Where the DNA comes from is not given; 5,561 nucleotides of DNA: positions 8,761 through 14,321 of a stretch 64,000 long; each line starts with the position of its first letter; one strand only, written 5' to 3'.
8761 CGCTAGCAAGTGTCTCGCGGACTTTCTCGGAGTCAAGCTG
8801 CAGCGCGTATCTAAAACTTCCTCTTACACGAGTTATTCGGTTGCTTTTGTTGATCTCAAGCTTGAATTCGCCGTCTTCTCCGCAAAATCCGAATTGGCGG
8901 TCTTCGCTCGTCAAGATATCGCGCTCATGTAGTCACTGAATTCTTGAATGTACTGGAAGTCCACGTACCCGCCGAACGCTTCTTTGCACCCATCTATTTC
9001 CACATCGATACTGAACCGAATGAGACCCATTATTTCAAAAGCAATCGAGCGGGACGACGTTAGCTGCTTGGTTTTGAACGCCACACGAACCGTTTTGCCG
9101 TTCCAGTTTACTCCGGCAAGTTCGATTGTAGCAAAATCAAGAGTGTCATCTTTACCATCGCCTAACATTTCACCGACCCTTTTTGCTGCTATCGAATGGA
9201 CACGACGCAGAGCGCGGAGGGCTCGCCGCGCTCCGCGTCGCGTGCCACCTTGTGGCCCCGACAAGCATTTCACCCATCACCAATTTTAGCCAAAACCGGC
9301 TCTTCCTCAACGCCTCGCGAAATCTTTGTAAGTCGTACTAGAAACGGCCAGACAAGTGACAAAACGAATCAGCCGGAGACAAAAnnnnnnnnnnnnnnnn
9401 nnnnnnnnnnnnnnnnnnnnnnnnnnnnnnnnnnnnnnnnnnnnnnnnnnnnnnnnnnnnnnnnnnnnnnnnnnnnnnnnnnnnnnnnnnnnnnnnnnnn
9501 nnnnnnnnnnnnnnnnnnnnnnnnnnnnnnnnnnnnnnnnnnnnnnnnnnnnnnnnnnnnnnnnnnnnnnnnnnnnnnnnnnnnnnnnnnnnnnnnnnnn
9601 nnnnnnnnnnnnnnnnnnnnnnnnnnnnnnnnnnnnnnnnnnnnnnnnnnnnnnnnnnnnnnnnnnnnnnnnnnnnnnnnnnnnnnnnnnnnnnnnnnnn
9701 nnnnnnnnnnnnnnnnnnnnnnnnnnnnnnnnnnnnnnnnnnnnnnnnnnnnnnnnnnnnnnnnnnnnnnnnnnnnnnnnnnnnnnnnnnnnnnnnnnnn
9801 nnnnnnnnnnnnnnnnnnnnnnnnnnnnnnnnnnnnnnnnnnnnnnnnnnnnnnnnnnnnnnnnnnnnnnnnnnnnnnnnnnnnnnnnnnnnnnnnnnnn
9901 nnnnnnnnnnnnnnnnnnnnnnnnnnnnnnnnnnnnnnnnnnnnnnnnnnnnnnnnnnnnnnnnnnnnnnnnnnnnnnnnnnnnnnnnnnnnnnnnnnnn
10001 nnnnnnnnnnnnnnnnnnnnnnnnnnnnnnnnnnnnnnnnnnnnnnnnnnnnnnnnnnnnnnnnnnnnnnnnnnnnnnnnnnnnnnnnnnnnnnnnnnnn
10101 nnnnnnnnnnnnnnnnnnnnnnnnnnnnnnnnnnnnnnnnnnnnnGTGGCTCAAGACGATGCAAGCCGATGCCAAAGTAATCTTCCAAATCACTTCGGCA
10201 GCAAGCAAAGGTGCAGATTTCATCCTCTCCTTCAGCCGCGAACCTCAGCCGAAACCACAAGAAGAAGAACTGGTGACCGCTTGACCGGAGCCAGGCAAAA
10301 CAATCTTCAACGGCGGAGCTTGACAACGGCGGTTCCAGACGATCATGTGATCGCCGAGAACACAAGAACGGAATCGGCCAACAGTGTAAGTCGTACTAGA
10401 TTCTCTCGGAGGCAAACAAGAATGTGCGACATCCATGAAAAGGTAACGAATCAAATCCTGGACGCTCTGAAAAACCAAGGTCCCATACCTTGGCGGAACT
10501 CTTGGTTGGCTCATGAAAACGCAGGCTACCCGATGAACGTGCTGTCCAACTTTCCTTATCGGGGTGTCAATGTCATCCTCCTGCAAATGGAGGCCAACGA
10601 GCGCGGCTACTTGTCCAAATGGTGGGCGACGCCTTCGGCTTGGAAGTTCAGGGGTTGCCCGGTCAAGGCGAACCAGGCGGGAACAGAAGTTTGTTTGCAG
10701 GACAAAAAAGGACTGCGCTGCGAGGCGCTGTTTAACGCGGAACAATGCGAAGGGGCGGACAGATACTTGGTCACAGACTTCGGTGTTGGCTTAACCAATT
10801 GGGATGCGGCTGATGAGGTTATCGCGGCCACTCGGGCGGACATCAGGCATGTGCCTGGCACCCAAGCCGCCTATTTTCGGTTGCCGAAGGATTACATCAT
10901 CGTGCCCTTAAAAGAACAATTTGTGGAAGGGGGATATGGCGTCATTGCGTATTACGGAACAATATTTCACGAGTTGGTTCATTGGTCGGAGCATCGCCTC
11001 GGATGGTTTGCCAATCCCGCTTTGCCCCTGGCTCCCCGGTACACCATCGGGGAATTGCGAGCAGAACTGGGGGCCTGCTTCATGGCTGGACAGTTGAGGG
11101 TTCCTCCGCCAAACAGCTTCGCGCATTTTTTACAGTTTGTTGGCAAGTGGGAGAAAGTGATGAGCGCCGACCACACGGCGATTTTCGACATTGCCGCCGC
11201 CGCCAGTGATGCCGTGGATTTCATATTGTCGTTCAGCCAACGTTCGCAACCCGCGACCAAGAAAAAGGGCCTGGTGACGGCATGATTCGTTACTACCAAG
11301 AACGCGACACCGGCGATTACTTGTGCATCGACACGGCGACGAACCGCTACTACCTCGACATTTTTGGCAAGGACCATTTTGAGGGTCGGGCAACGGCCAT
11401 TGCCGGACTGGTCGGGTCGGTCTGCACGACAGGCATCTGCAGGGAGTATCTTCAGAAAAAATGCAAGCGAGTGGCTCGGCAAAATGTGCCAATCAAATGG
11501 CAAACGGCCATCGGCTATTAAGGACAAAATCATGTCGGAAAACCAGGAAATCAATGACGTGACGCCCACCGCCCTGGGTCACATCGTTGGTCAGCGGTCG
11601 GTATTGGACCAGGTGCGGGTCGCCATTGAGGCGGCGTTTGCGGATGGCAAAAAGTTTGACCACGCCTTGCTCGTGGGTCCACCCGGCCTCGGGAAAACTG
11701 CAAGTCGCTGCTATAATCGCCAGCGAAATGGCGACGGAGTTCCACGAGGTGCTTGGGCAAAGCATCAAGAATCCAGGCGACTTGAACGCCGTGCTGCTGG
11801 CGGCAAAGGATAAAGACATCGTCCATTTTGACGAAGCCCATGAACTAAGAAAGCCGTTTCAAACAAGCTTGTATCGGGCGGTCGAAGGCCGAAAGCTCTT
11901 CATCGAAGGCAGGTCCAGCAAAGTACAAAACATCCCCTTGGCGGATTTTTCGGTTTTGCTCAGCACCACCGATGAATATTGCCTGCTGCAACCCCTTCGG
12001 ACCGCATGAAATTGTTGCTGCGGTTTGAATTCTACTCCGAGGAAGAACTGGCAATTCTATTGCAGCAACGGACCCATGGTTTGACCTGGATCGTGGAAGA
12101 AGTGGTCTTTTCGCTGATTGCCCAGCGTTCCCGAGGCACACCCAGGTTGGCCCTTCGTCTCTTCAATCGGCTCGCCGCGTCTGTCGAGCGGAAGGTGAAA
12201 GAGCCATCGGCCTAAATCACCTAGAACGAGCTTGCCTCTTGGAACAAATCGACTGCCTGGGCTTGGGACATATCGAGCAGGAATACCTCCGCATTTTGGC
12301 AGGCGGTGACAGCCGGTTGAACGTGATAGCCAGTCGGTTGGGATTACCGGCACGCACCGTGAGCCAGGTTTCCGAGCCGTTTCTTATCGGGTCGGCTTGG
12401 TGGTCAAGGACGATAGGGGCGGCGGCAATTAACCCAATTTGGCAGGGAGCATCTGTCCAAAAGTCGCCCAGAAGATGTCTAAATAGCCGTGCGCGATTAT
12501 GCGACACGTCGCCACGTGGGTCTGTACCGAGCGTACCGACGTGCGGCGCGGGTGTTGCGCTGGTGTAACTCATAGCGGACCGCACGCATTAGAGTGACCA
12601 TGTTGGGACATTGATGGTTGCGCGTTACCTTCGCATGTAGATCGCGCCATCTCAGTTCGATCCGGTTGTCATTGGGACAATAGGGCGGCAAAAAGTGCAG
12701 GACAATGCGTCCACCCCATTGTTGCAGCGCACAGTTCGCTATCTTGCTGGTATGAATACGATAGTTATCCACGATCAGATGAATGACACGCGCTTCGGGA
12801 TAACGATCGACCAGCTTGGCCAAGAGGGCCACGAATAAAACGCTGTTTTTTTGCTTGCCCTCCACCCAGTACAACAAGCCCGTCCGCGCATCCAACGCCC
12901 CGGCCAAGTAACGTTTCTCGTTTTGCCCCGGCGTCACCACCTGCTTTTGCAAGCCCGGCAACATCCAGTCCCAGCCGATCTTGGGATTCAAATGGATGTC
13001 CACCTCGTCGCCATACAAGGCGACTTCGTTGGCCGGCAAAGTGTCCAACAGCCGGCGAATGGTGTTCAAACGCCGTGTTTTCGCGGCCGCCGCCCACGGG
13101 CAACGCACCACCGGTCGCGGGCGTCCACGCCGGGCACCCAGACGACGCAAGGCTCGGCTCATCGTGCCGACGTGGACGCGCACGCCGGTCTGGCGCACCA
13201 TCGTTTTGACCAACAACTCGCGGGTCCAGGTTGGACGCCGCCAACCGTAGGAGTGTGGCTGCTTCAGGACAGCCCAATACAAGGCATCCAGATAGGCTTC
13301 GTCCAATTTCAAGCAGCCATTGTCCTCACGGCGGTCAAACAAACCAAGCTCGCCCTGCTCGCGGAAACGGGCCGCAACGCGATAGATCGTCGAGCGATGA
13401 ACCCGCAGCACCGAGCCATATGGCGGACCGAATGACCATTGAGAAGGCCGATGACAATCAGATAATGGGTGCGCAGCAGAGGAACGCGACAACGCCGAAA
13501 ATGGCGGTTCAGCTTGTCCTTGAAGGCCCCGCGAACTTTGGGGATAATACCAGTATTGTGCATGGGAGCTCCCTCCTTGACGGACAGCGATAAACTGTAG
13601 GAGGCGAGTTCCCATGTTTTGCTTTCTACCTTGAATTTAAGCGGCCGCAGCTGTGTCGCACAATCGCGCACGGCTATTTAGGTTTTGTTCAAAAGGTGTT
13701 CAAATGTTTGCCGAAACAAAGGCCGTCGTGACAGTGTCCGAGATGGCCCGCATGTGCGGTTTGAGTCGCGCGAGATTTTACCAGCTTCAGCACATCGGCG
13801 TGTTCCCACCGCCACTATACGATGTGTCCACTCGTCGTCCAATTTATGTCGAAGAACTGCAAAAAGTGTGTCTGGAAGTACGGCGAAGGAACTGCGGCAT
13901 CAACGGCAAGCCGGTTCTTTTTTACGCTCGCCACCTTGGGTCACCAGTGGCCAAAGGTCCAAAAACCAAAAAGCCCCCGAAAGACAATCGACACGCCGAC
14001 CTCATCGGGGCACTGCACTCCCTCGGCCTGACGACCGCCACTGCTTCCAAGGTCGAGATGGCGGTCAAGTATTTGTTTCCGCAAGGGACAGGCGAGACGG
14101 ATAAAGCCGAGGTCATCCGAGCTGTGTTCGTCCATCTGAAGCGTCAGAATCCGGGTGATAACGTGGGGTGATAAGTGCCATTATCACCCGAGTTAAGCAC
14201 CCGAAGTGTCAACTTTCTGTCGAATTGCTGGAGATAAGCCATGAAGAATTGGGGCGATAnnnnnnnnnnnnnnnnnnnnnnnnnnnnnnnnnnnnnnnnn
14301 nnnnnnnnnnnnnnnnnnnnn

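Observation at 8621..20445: Integrase-bearing island whose cargo looks like a plasmid leading-region / anti-defence array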

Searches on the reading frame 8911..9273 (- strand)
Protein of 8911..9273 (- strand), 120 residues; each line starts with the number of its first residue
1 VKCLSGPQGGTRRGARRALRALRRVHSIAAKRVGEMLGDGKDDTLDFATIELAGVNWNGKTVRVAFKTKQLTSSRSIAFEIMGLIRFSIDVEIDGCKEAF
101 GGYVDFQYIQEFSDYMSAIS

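Call 6: search_protein_families(library=pfam, max_evalue=0.01, proteins=[window:8911-9273:-])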
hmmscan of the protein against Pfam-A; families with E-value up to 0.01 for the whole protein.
window:8911-9273:- (120 aa): 0 families

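Call 56: search_protein_families(library=ncbifam, max_evalue=0.001, proteins=[window:8911-9273:-])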
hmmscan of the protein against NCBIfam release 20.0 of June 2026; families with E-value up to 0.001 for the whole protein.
window:8911-9273:- (120 aa): 0 families

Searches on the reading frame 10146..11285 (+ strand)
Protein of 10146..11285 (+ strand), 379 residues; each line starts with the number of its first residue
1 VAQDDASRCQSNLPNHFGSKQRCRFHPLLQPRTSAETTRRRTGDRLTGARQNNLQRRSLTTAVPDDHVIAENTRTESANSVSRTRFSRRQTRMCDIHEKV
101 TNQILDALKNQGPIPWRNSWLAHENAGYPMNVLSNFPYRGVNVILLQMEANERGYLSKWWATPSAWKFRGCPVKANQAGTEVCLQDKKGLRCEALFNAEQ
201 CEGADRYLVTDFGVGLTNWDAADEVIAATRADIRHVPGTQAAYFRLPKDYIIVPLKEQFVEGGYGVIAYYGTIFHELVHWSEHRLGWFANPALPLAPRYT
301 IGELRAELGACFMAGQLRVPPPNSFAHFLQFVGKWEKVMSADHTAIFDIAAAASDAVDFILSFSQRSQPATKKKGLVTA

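Call 6: search_protein_families(library=pfam, max_evalue=0.01, proteins=[window:10146-11285:+])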
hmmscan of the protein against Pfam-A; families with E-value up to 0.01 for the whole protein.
window:10146-11285:+ (379 aa): 3 families
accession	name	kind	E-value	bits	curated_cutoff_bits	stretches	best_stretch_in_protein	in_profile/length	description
PF18818.7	MPTase-PolyVal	-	7e-22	78.3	27.5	1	221-351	2-125/126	Zincin-like metallopeptidase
PF08401.16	ArdcN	-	3.9e-20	72.7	22.6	1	95-185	2-91/123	N-terminal domain of anti-restriction factor ArdC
PF20054.4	Tc-38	-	2.7e-06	27.4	23.2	1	150-202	18-67/70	Trypanosoma Tc-38 (p38) protein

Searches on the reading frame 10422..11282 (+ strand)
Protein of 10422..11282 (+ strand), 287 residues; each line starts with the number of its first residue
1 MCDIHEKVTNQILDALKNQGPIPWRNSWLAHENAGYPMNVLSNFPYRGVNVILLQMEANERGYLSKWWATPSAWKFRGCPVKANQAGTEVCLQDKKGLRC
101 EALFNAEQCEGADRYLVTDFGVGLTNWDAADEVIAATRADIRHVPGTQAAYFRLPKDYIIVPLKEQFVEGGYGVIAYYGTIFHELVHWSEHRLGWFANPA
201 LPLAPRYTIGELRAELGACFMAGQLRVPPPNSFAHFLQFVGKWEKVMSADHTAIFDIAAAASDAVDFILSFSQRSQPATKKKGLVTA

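Call 56: search_protein_families(library=ncbifam, max_evalue=0.001, proteins=[window:10422-11282:+])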
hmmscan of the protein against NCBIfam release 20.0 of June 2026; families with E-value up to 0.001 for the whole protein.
window:10422-11282:+ (287 aa): 0 families

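Call 91: search_solved_structures(query=window:10422-11282:+, max_evalue=0.001, show_alignments=1)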
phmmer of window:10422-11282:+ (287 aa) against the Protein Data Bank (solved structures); distinct sequences matched with E-value up to 0.001: 2.
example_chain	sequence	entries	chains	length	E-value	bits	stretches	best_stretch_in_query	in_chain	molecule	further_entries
6sna_A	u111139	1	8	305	1.5e-22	83.4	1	3-270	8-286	ArdC protein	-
6i89_A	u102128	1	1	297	1.6e-22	83.4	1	3-269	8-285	ArdC protein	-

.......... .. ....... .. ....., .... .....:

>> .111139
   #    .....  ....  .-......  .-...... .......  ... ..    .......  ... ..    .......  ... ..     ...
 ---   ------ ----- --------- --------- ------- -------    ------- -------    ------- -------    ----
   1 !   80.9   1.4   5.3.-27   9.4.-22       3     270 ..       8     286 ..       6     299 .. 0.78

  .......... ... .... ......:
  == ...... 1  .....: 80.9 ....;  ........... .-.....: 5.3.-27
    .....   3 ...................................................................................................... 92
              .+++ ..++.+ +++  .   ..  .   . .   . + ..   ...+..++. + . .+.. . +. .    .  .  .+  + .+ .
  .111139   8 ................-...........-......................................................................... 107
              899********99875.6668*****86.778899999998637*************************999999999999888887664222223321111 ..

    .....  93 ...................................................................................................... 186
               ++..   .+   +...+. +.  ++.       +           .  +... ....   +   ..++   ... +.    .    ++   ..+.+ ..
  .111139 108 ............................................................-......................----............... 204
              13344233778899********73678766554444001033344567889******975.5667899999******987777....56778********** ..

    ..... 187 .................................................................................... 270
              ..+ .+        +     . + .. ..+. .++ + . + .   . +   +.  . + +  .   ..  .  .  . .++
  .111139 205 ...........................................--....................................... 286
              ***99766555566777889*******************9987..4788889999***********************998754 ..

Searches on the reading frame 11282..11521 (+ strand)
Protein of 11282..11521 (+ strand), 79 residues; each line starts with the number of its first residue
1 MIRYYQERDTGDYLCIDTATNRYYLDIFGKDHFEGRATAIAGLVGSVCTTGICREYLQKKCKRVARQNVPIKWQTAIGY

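Call 6: search_protein_families(library=pfam, max_evalue=0.01, proteins=[window:11282-11521:+])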
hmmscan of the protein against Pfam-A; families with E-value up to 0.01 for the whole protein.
window:11282-11521:+ (79 aa): 0 families

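Call 14: search_protein_families(library=phrogs, max_evalue=0.01, proteins=[window:11282-11521:+])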
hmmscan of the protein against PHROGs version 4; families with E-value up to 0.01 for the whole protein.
window:11282-11521:+ (79 aa): 0 families

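Call 15: search_protein_families(library=ncbifam, max_evalue=0.01, proteins=[window:11282-11521:+])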
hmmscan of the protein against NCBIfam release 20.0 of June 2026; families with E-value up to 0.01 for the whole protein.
window:11282-11521:+ (79 aa): 0 families

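Call 99: search_protein_families(library=phrogs, max_evalue=0.01, proteins=[window:11282-11518:+])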
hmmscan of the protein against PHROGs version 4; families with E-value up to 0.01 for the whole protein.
window:11282-11518:+ (79 aa): 0 families

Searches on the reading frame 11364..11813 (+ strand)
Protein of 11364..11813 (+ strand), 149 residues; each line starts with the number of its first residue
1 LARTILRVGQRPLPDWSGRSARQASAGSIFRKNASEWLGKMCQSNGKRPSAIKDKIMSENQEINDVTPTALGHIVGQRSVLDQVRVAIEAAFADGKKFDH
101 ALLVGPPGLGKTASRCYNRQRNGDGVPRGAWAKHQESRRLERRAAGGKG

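Call 6: search_protein_families(library=pfam, max_evalue=0.01, proteins=[window:11364-11813:+])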
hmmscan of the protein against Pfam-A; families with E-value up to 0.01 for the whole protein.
window:11364-11813:+ (149 aa): 1 family
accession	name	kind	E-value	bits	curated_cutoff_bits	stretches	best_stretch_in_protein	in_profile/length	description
PF05496.18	RuvB_N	-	3.6e-10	40.3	27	1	67-113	2-48/159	Holliday junction DNA helicase RuvB P-loop domain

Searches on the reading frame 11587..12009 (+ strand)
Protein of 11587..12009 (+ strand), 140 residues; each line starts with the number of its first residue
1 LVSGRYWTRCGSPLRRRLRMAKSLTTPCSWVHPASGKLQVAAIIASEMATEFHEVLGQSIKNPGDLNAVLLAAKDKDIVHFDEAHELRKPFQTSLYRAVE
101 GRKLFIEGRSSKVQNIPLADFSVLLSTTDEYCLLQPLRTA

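Call 6: search_protein_families(library=pfam, max_evalue=0.01, proteins=[window:11587-12009:+])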
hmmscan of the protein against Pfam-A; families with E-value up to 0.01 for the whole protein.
window:11587-12009:+ (140 aa): 2 families
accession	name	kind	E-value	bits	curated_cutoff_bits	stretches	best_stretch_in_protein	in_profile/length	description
PF05496.18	RuvB_N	-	1.2e-16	61.4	27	1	33-138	42-150/159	Holliday junction DNA helicase RuvB P-loop domain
PF00004.35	AAA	-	0.0043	18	21.2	1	33-97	7-90/131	ATPase family associated with various cellular activities (AAA)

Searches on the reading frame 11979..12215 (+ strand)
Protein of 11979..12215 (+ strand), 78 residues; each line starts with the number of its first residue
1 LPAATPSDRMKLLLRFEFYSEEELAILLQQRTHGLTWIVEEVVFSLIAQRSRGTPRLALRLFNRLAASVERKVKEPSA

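Call 6: search_protein_families(library=pfam, max_evalue=0.01, proteins=[window:11979-12215:+])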
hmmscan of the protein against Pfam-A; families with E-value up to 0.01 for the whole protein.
window:11979-12215:+ (78 aa): 1 family
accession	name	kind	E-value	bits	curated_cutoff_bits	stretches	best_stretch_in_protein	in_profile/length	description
PF17864.7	AAA_lid_4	-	5.3e-09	36.1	27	1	19-65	1-47/74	RuvB AAA lid domain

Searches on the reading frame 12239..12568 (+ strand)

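Call 6: search_protein_families(library=pfam, max_evalue=0.01, proteins=[window:12239-12568:+])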
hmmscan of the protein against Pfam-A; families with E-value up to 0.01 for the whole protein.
window:12239-12568:+ (109 aa): 1 family
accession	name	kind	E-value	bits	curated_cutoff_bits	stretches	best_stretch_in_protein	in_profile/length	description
PF05491.19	RuvB_C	-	3e-07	30.7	24.7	1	7-58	2-57/72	RuvB C-terminal winged helix domain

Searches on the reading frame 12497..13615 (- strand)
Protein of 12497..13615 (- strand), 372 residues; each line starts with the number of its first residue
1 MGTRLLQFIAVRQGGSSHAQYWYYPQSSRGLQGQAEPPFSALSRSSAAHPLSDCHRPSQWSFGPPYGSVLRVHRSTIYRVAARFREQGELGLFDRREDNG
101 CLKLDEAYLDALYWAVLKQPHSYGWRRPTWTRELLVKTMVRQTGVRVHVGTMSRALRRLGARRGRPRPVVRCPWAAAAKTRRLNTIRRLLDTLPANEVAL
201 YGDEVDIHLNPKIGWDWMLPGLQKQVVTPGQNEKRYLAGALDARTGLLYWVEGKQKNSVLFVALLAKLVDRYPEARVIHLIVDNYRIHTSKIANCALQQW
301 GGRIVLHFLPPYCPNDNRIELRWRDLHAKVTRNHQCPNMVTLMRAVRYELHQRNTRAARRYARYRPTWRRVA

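Call 6: search_protein_families(library=pfam, max_evalue=0.01, proteins=[window:12497-13615:-])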
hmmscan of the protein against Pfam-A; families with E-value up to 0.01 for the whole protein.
window:12497-13615:- (372 aa): 5 families
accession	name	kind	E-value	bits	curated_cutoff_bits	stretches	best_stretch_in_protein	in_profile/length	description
PF13358.12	DDE_3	-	3.4e-25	89.1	28.6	1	200-339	3-142/146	DDE superfamily endonuclease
PF13565.12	HTH_32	-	3.8e-06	27.8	33.7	1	76-156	1-73/73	Homeodomain-like domain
PF13592.12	HTH_33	-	9.6e-06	25.6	25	1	129-169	4-44/60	Winged helix-turn helix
PF13551.12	HTH_29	-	5.6e-05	23.6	28.1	1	69-107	21-61/64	Winged helix-turn helix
PF13518.12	HTH_28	-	0.0014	19.1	25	1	70-96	22-48/52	Helix-turn-helix domain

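Call 56: search_protein_families(library=ncbifam, max_evalue=0.001, proteins=[window:12497-13615:-])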
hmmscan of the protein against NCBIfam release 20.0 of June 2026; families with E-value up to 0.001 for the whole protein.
window:12497-13615:- (372 aa): 2 families
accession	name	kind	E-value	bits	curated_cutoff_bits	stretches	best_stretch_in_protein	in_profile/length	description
NF033545.0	transpos_IS630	equivalog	2e-49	168.6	100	1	70-353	22-298/299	IS630 family transposase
NF033577.2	transpos_IS481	equivalog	2.3e-06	27.4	224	1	70-317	23-229/284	IS481 family transposase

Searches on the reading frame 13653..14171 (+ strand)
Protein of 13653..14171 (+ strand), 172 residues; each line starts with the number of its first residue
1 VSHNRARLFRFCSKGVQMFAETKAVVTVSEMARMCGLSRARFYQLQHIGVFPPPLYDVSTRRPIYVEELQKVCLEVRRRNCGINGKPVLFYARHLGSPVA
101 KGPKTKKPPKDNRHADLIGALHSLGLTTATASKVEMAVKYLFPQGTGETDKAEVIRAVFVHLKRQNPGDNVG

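Call 6: search_protein_families(library=pfam, max_evalue=0.01, proteins=[window:13653-14171:+])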
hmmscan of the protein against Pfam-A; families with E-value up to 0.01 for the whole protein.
window:13653-14171:+ (172 aa): 0 families

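Call 14: search_protein_families(library=phrogs, max_evalue=0.01, proteins=[window:13653-14171:+])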
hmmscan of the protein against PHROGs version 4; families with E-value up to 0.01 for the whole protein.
window:13653-14171:+ (172 aa): 1 family
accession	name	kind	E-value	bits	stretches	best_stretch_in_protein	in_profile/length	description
phrog_2790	-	integration and excision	0.0076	17.2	0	25-54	28-57/100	excisionase and transcriptional regulator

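Call 15: search_protein_families(library=ncbifam, max_evalue=0.01, proteins=[window:13653-14171:+])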
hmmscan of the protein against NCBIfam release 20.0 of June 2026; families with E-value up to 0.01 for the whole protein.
window:13653-14171:+ (172 aa): 0 families
